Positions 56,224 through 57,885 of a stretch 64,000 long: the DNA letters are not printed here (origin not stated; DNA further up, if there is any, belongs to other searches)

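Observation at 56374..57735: Lone plus-strand ATP-grasp enzyme with an unassigned 160-aa N-terminal region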

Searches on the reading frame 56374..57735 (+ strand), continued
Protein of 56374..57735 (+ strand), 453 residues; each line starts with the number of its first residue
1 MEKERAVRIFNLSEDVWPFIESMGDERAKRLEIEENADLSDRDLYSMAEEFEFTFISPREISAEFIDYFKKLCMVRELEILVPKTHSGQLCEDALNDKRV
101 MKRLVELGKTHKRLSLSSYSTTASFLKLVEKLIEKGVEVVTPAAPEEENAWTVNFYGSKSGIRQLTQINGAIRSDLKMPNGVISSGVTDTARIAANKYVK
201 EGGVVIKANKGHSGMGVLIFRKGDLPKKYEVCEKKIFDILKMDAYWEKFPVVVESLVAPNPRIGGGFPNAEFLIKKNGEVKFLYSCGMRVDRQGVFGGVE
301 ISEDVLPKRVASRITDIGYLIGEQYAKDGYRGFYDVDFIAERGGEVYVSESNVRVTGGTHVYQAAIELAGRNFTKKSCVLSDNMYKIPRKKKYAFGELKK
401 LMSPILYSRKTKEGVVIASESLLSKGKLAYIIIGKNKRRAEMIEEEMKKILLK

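Call 51: find_encoding_contigs(protein=P0152, flank=8000, max_places=1)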
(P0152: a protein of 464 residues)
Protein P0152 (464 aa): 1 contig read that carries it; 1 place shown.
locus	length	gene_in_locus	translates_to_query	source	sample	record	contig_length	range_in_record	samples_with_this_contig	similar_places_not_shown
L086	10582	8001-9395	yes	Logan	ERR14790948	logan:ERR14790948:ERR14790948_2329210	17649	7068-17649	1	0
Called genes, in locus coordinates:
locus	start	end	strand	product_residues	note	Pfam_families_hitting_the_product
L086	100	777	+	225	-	-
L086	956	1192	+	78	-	PF18903:DUF5659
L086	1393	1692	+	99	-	-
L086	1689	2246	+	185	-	-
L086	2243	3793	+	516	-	PF00239:Resolvase, PF07508:Recombinase, PF13408:Zn_ribbon_recom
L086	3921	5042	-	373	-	PF03979:Sigma70_r1_1, PF00140:Sigma70_r1_2, PF04542:Sigma70_r2, PF04539:Sigma70_r3, PF04545:Sigma70_r4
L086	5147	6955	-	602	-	PF01807:Zn_ribbon_DnaG, PF08275:DNAG_N, PF01751:Toprim, PF13155:Toprim_2, PF13362:Toprim_3 (weak), PF13662:Toprim_4, PF10410:DnaB_bind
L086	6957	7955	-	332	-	PF01757:Acyl_transf_3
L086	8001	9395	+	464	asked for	-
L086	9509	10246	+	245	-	-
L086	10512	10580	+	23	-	?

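Call 55: list_cluster_members(proteins=[P0133, P0146, P0149, P0151, P0158, P0163, P0173, P0180, P0183, P0187])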
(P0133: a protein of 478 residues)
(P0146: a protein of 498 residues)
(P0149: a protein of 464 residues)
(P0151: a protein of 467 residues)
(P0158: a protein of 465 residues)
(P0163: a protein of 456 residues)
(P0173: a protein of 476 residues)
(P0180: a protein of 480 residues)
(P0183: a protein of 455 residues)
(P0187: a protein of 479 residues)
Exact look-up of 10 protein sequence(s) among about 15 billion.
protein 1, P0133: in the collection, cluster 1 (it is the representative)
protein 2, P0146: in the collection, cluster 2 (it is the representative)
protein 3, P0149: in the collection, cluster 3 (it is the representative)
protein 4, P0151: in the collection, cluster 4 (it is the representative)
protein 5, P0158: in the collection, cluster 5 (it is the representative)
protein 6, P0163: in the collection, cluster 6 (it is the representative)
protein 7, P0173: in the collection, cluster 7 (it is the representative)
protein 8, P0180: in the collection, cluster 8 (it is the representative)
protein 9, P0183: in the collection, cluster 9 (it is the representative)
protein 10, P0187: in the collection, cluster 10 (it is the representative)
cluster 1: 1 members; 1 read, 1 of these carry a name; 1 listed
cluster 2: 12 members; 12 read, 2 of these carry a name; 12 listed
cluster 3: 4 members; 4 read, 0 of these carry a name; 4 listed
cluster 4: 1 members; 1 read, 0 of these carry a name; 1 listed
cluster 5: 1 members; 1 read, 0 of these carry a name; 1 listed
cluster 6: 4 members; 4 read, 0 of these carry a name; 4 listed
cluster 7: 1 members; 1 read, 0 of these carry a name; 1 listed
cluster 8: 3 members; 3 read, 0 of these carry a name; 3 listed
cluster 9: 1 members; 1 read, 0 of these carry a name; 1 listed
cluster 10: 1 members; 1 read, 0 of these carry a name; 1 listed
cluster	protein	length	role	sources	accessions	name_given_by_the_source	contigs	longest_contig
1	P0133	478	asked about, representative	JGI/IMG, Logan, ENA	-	hypothetical protein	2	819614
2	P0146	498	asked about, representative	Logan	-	-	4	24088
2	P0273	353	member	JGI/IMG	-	hypothetical protein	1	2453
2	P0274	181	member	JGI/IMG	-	hypothetical protein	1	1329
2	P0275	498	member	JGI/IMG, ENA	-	-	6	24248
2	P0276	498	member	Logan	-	-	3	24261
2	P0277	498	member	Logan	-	-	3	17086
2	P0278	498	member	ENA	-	-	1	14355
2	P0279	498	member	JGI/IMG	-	-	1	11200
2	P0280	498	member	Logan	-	-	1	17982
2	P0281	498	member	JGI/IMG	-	-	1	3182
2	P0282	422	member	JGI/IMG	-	-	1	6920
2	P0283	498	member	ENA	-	-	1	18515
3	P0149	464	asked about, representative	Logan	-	-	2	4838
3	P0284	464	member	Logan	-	-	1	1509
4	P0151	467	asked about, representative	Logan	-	-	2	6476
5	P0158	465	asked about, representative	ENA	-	-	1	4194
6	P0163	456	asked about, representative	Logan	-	-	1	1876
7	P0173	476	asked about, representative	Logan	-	-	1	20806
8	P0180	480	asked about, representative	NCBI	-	-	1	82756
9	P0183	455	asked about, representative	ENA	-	-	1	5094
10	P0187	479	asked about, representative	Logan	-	-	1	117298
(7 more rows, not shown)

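Call 56: find_encoding_contigs(protein=P0133, flank=8000, max_places=1)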
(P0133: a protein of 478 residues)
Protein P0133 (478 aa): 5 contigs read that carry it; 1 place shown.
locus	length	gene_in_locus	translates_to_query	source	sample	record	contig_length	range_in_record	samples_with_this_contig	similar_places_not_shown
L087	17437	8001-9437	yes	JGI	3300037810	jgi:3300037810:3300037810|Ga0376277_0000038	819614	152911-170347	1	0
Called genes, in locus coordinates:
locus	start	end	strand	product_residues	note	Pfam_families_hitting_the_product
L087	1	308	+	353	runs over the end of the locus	-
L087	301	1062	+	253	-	-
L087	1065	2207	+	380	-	PF00685:Sulfotransfer_1 (faint), PF13469:Sulfotransfer_3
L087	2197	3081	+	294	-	PF00303:Thymidylat_synt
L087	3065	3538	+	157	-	PF00383:dCMP_cyt_deam_1, PF14437:MafB19-deam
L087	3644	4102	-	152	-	PF13673:Acetyltransf_10, PF00583:Acetyltransf_1, PF13508:Acetyltransf_7, PF08445:FR47 (weak)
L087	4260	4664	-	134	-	PF00903:Glyoxalase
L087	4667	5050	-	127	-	PF01042:Ribonuc_L-PSP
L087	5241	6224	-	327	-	-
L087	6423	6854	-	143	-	PF00892:EamA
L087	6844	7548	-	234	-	PF01479:S4 (weak), PF00849:PseudoU_synth_2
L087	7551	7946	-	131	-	PF03073:TspO_MBR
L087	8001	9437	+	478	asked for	-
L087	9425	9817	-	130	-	PF00856:SET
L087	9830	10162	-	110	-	-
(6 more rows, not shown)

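Call 57: find_encoding_contigs(protein=P0180, flank=8000, max_places=1)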
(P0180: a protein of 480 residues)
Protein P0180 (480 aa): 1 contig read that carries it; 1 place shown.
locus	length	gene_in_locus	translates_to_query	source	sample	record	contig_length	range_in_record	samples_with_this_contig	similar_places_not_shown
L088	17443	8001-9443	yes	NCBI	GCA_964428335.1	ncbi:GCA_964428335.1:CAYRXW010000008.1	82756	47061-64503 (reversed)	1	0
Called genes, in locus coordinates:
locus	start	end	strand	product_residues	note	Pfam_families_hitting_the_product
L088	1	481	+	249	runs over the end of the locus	PF01790:LGT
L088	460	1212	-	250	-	-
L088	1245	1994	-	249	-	PF02535:Zip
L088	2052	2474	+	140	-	PF08753:NikR_C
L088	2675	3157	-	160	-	-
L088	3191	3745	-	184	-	-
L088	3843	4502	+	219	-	-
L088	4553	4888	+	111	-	-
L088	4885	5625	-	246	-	PF00561:Abhydrolase_1, PF12146:Hydrolase_4, PF12697:Abhydrolase_6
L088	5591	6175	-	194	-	PF07714:PK_Tyr_Ser-Thr (weak), PF00069:Pkinase (weak), PF01163:RIO1, PF03109:ABC1 (weak)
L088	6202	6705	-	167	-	PF00149:Metallophos, PF12850:Metallophos_2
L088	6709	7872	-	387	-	PF00162:PGK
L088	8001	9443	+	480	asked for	-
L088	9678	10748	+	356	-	PF01071:GARS_A (weak), PF07478:Dala_Dala_lig_C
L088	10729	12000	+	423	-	PF04055:Radical_SAM, PF12544:LAM_C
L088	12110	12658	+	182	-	PF12917:YfbR-like, PF13023:HD_3, PF01966:HD (weak)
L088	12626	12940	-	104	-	PF00085:Thioredoxin, PF04756:OST3_OST6 (weak), PF14595:Thioredoxin_9, PF13098:Thioredoxin_2, PF13905:Thioredoxin_8 (weak)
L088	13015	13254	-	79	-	-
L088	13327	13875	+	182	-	PF06695:Sm_multidrug_ex (weak)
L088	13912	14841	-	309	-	PF08271:Zn_Ribbon_TF, PF00382:TFIIB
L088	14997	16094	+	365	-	PF03463:eRF1_1, PF18854:baeRF_family10, PF03464:eRF1_2, PF18859:acVLRF1, PF03465:eRF1_3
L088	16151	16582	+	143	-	-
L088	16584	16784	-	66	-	-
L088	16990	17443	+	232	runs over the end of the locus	-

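Call 58: find_encoding_contigs(protein=P0187, flank=8000, max_places=1)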
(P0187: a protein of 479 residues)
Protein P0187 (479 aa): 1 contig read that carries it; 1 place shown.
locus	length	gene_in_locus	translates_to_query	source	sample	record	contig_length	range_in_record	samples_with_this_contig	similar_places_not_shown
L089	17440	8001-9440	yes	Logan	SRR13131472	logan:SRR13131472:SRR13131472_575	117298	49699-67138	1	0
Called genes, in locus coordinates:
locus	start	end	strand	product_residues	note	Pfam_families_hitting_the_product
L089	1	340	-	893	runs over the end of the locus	-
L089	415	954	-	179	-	-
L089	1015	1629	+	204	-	PF01861:BpsA_C (weak), PF10294:Methyltransf_16 (weak), PF03602:Cons_hypoth95, PF05175:MTS, PF06325:PrmA, PF13847:Methyltransf_31 (weak), PF13649:Methyltransf_25 (weak)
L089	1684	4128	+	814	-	PF01326:PPDK_N, PF00391:PEP-utilizers, PF02896:PEP-utilizers_C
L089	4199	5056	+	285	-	PF00561:Abhydrolase_1, PF12146:Hydrolase_4 (weak)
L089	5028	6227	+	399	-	PF22422:MGH1-like_GH (faint), PF06202:GDE_C (weak)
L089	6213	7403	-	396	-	PF00162:PGK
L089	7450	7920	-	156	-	PF00293:NUDIX, PF14815:NUDIX_4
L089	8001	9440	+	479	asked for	PF18604:PreAtp-grasp (faint)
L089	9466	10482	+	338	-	PF13353:Fer4_12 (weak), PF04055:Radical_SAM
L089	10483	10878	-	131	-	-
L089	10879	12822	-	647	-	PF03227:GILT, PF13192:Thioredoxin_3 (faint), PF13462:Thioredoxin_4 (faint)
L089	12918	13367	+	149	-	PF01569:PAP2 (faint), PF02681:DUF212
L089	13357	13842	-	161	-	-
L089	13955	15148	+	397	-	PF00079:Serpin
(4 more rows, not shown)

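Call 59: find_encoding_contigs(protein=P0173, flank=8000, max_places=1)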
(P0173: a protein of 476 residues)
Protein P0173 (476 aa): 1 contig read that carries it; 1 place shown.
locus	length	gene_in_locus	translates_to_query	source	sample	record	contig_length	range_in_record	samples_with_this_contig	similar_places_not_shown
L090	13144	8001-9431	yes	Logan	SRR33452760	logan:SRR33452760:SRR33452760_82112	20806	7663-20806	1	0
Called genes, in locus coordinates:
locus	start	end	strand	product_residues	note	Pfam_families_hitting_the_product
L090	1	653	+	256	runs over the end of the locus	-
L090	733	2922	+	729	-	PF05548:Peptidase_M11 (weak)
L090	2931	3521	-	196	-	-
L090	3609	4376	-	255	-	-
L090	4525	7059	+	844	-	PF13328:HD_4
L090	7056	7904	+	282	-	PF01734:Patatin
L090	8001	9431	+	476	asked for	PF18604:PreAtp-grasp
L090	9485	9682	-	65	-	-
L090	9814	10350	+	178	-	PF27226:AF_1845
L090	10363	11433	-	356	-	-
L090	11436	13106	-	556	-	-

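Call 66: search_protein_families(library=padloc, proteins=[window:56374-57735:+], max_evalue=0.01)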
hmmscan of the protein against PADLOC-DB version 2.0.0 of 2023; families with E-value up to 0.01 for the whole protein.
window:56374-57735:+ (453 aa): 0 families

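Call 67: search_protein_families(library=phrogs, proteins=[window:56374-57735:+], max_evalue=0.01)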
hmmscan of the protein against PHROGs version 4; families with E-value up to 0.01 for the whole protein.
window:56374-57735:+ (453 aa): 0 families

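Call 78: search_protein_families(library=ncbifam, proteins=[L088:9678-10748:+, L081:6895-7899:+, L083:9319-10692:+], max_evalue=0.001)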
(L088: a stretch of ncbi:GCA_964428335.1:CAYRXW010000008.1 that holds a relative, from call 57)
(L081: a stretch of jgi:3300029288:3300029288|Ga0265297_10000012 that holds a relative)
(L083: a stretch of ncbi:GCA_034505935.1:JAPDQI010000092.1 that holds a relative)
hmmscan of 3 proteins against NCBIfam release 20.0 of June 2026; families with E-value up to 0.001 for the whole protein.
L088:9678-10748:+ (356 aa): 40 families (the best 25 are shown)
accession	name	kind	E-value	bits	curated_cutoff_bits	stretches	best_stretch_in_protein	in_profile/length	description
NF002378.0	PRK01372.1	subfamily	4.1e-58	196.5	243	1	36-334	28-303/305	D-alanine--D-alanine ligase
TIGR01205.1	D_ala_D_alaTIGR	subfamily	1.8e-48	165.2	245.65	1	37-332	22-317/318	D-alanine--D-alanine ligase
NF002528.0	PRK01966.1-4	subfamily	1.2e-44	152.6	262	1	52-336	85-362/366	D-alanine--D-alanine ligase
NF011169.0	PRK14571.1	equivalog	3.6e-39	134.9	404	1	37-335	23-298/300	D-alanyl-alanine synthetase A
NF002527.0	PRK01966.1-3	equivalog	1.3e-36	126.4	310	1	59-334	68-330/332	D-alanine--D-alanine ligase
NF002525.0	PRK01966.1-1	equivalog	2e-36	125.7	457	1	66-337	98-355/364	D-alanine--D-alanine ligase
NF002526.0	PRK01966.1-2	equivalog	2.6e-36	125.3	449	1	63-338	90-353/362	D-alanine--D-alanine ligase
NF000091.3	D_ala_D_ser_VanG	exception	1.9e-33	115.7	495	1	47-331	77-342/344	D-alanine--D-serine ligase VanG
NF000207.3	D_ala_D_ser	equivalog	4.1e-30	105.1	520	1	68-332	91-339/342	D-alanine--D-serine ligase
NF002529.0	PRK01966.1-5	equivalog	4.5e-29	101.5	472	1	51-337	70-341/348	D-alanine--D-alanine ligase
NF000206.1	D_ala_D_lac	equivalog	5.9e-29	101.2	550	1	68-333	92-341/342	D-alanine--(R)-lactate ligase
NF011170.0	PRK14572.1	equivalog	6.4e-26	91.3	489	1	76-334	95-347/351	D-alanyl-alanine synthetase A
NF000372.1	D_ala_D_lac_VanI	exception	4.4e-25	88.7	700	1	67-330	91-338/341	D-alanine--(R)-lactate ligase VanI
NF000032.1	D_ala_D_ser_VanL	exception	1.2e-23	83.9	750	1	63-336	90-347/349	D-alanine--D-serine ligase VanL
NF012215.1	D_ala_D_lac_VanD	exception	6.3e-23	81.6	700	1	69-334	93-342/343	D-alanine--(R)-lactate ligase VanD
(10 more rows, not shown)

L081:6895-7899:+ (334 aa): 38 families (the best 25 are shown)
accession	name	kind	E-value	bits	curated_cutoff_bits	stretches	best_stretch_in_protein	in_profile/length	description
NF002378.0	PRK01372.1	subfamily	4.5e-40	137.3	243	1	35-329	30-302/305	D-alanine--D-alanine ligase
TIGR01205.1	D_ala_D_alaTIGR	subfamily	8.3e-37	126.8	245.65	1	60-328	55-317/318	D-alanine--D-alanine ligase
NF002527.0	PRK01966.1-3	equivalog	5.9e-30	104.6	310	1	61-324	72-328/332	D-alanine--D-alanine ligase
NF011169.0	PRK14571.1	equivalog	1.6e-26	93.3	404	1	34-328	23-295/300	D-alanyl-alanine synthetase A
NF002528.0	PRK01966.1-4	subfamily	4.3e-24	85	262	1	60-331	94-361/366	D-alanine--D-alanine ligase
NF002529.0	PRK01966.1-5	equivalog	5e-22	78.3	472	1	83-332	100-340/348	D-alanine--D-alanine ligase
NF002526.0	PRK01966.1-2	equivalog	1.8e-21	76.4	449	1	54-332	82-351/362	D-alanine--D-alanine ligase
NF000206.1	D_ala_D_lac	equivalog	3.8e-21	75.5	550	1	62-328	87-340/342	D-alanine--(R)-lactate ligase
NF000372.1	D_ala_D_lac_VanI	exception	1e-19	71.1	700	1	62-327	87-339/341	D-alanine--(R)-lactate ligase VanI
NF000091.3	D_ala_D_ser_VanG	exception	1.8e-19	69.8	495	1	64-326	92-341/344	D-alanine--D-serine ligase VanG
NF000129.1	D_ala_D_lac_Sc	exception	3e-17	62.8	650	1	65-328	90-340/346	D-alanine--(R)-lactate ligase VanA-Sc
NF012215.1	D_ala_D_lac_VanD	exception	5e-17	62.2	700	1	65-327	90-339/343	D-alanine--(R)-lactate ligase VanD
NF011170.0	PRK14572.1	equivalog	7.7e-17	61.4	489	1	65-299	88-321/351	D-alanyl-alanine synthetase A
NF012217.1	D_ala_D_lac_VanA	exception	5.6e-16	58.7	775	1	47-328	67-340/343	D-alanine--(R)-lactate ligase VanA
NF000374.1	D_ala_D_lac_VanO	exception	2.4e-15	56.4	750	1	66-326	91-338/346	D-alanine--(R)-lactate ligase VanO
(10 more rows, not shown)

L083:9319-10692:+ (457 aa): 0 families
